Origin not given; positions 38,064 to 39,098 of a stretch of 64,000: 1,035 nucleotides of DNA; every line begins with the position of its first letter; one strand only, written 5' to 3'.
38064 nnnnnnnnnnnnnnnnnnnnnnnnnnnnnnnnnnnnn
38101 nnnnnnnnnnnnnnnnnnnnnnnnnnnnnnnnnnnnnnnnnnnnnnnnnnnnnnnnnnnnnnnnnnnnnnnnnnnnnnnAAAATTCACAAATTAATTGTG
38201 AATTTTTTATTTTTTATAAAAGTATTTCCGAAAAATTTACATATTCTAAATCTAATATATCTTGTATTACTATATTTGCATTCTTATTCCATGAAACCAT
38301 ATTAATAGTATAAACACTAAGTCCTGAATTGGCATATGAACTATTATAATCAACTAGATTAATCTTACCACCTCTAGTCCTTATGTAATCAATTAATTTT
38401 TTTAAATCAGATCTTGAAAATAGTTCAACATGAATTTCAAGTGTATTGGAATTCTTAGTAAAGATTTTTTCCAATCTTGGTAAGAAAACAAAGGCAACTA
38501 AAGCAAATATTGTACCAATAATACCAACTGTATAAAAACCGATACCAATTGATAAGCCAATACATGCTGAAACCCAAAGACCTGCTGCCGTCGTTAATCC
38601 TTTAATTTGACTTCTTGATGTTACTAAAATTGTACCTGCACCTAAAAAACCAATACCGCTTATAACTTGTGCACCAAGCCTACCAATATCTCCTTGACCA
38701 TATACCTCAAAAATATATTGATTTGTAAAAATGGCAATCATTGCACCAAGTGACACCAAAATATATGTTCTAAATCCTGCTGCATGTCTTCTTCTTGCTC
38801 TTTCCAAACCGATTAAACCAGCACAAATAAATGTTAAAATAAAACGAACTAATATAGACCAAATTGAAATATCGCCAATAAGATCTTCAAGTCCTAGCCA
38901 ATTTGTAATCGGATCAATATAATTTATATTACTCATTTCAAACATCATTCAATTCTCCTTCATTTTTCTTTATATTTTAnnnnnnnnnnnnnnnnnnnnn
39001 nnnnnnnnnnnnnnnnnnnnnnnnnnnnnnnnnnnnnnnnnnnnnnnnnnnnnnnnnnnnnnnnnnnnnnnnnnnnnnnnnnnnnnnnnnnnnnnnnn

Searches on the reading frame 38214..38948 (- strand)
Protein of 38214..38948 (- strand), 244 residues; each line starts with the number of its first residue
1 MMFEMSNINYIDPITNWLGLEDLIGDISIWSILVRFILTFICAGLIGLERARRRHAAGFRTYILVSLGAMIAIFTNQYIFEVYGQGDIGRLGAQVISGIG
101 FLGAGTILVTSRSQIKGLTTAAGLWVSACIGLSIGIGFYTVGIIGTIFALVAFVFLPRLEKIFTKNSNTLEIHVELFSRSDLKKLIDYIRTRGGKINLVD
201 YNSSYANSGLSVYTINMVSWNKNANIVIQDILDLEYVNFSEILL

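Call 31: search_protein_families(library=pfam, proteins=[window:38214-38948:-], max_evalue=0.001)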
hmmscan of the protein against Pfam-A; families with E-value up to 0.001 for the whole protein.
window:38214-38948:- (244 aa): 1 family
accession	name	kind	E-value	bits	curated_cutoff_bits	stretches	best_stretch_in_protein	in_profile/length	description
PF02308.21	MgtC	-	2.9e-36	124.9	31.4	1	37-161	2-120/121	MgtC family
